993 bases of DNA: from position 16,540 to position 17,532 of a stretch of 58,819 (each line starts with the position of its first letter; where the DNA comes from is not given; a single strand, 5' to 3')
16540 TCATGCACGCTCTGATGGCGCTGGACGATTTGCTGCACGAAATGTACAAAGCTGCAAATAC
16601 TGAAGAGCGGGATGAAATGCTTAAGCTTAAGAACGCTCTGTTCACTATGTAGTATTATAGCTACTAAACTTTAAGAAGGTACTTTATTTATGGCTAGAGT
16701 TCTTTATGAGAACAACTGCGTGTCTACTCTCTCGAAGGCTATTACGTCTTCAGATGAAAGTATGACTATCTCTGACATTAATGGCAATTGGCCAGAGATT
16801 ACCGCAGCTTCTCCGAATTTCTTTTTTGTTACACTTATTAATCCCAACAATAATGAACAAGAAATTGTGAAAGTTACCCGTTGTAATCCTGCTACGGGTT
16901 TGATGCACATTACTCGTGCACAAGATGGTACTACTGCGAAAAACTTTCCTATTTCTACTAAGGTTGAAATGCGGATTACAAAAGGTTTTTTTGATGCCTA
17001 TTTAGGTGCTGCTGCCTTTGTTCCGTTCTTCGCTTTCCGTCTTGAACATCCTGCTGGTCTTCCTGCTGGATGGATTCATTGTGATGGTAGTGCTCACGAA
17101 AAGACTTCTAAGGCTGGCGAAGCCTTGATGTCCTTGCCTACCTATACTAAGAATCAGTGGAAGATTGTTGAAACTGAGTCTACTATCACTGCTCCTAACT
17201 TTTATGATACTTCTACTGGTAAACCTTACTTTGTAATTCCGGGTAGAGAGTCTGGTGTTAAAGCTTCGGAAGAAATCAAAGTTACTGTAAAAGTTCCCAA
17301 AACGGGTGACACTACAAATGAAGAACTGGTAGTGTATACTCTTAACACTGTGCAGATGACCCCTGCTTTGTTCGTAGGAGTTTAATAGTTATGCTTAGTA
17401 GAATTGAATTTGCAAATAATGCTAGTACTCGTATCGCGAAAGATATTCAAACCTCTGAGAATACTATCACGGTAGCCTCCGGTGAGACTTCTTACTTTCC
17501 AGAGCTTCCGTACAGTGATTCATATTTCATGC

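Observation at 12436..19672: Four tail-fibre paralogues sharing one N-terminal anchoring domain but different distal domains, plus a dedicated Tfa chaperone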

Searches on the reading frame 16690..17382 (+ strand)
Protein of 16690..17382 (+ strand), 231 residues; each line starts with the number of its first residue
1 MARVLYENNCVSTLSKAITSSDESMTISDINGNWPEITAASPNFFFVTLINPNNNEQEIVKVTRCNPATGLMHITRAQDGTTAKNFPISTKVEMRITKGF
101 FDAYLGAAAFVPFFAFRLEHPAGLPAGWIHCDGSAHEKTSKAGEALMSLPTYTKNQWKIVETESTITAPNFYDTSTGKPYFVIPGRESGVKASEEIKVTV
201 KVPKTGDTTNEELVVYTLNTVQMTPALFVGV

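Call 5: search_protein_families(library=pfam, proteins=[window:16690-17382:+], max_evalue=0.1)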
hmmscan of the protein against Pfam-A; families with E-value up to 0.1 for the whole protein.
window:16690-17382:+ (231 aa): 0 families

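Call 6: search_protein_families(library=phrogs, proteins=[window:16690-17382:+], max_evalue=0.01)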
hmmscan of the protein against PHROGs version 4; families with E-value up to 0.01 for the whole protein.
window:16690-17382:+ (231 aa): 4 families
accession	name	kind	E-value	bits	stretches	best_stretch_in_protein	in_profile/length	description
phrog_6427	-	unknown function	3e-11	43.4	1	2-102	2-102/675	-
phrog_8469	-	tail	4.9e-10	40.2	1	7-106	6-101/303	tail fiber protein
phrog_30299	-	tail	2.4e-06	27.7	1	7-104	6-99/425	tail fiber protein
phrog_38058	-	tail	0.0016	17.7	1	13-93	21-97/708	tail fiber protein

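Call 66: find_homologous_proteins(query=window:16690-17382:+, max_evalue=0.001)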
Query window:16690-17382:+ (231 aa): 14 proteins with E <= 0.001 among 429 candidates.
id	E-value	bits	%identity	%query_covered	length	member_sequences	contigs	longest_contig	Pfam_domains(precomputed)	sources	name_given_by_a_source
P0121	4.7e-143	492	94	100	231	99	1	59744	-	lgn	-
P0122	3.9e-135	466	90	100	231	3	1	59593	-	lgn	-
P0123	2.1e-134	464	88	100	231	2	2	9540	-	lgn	-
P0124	4.1e-134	463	89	100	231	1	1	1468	-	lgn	-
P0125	3.0e-133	460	88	100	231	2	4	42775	-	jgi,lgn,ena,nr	jgi:hypothetical protein|nr:MAG TPA: tail fiber protein [Caudoviricetes sp.]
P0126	5.7e-133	459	88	100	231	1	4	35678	-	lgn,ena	-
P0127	8.3e-133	459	88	100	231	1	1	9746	-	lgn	-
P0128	1.1e-132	458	88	100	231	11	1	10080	-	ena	-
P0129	2.1e-120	418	78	100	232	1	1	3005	-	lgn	-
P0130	3.5e-92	326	66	100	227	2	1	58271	-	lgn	-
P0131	2.0e-91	323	64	100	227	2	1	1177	-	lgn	-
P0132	2.2e-91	323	63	100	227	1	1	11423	-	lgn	-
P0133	5.9e-90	319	63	100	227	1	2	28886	-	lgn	-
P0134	2.7e-51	192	44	100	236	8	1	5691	-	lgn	-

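Call 69: search_protein_families(library=ncbifam, proteins=[window:16690-17382:+], max_evalue=0.01)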
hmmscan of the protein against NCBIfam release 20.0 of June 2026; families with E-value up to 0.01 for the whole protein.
window:16690-17382:+ (231 aa): 0 families

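Call 75: predict_structure(alignment_id=A4)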
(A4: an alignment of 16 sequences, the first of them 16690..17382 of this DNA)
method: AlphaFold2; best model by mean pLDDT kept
length: 231 residues; sequences in the alignment: 16
mean_pLDDT: 68.0   pTM: 0.45
mean pLDDT of the five models: 68.0, 66.4, 61.6, 56.8, 56.2
residues with pLDDT >= 90: 41; 70-90: 72; 50-70: 66; < 50: 52
segments of 3 or more residues with pLDDT < 50: 97-123, 215-231
pLDDT, mean of each block of 10 residues (from residue 1): 67 92 88 76 84 87 88 87 91 65 36 36 55 82 69 70 88 63 53 55 52 48 35 25
secondary structure, 60 per line:
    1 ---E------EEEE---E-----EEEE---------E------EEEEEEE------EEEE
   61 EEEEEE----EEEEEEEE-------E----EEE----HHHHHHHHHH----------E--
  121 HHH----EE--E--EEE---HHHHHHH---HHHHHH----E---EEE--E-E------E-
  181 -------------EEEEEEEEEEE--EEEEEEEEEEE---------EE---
elements in order: E11-14 E24-27 E44-50 E57-66 E71-78 E91-93 H98-107 E135-137 H141-147 H151-156 E165-167 E194-204 E207-217

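Call 77: fold_search(model_id=the predicted structure, library=pdb)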
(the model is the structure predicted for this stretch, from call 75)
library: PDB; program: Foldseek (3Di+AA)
matches with E <= 10: 660; with E <= 0.001: 1
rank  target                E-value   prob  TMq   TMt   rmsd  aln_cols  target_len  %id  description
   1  8jov_1                1.0e-06  1.00  0.39  0.75   2.2       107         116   31  Portal-tail complex of phage GP4 (released 2023-11-01)
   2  9in6_M                1.3e-02  1.00  0.28  0.17   5.9       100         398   17  Capsid of Vibrio cholerae phage mature VP1 (released 2024-08-14)
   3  8vjh_B                3.7e-02  0.87  0.28  0.12  19.3       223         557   11  Cryo-EM of tail-tip of bacteriophage Chi (released 2024-10-02)
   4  9k4a_A                9.0e-02  0.98  0.25  0.10   5.7       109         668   11  Cryo-EM structure of depolymerase S2-4 from Klebsiella phage K64-1 (released 2026-03-25)
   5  9edq_A                1.1e-01  0.97  0.26  0.21   4.0       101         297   13  GX/NPIH26 bat norovirus protruding domain (released 2025-03-05)
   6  8rk3_b                1.4e-01  1.00  0.27  0.09   3.2        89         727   13  Bacteriophage JBD30 baseplate - composite structure (released 2024-08-14)
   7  9io5_J                1.4e-01  0.82  0.22  0.10   5.0        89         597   15  Cryo-EM structure of G1-ATPase dimer from Mycoplasma mobile gliding machinery (released 2025-03-12)
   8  4p2n_D                1.5e-01  0.82  0.21  0.18   6.8        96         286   16  Structure of the P domain from a GI.7 Norovirus variant in complex with LeX HBGA (released 2014-04-02)
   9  9io5_B                1.7e-01  0.89  0.24  0.11   5.0        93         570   15  Cryo-EM structure of G1-ATPase dimer from Mycoplasma mobile gliding machinery (released 2025-03-12)
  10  6xby_D                1.7e-01  0.82  0.23  0.13   6.0        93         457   13  Cryo-EM structure of V-ATPase from bovine brain, state 2 (released 2020-08-19)
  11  7fda_B                1.9e-01  0.30  0.22  0.13  13.9       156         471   10  CryoEM Structure of Reconstituted V-ATPase, state1 (released 2021-12-22)
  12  4opo_A                2.0e-01  0.14  0.19  0.15  17.0       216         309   12  Crystal structure of P domain from norovirus strain Saga4 in complex with HBGA type Leb (tetraglycan) (released 2014-12-17)
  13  9bra_3                2.3e-01  0.75  0.23  0.13   5.9        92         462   13  Intact V-ATPase State 2 and synaptophysin complex in mouse brain isolated synaptic vesicles (released 2024-06-19)
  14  4opo_B                2.3e-01  0.47  0.19  0.15   8.2       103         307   13  Crystal structure of P domain from norovirus strain Saga4 in complex with HBGA type Leb (tetraglycan) (released 2014-12-17)
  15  8fru_f                2.3e-01  0.38  0.22  0.34   7.2       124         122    6  60S subunit of the Giardia lamblia 80S ribosome (released 2024-01-31)
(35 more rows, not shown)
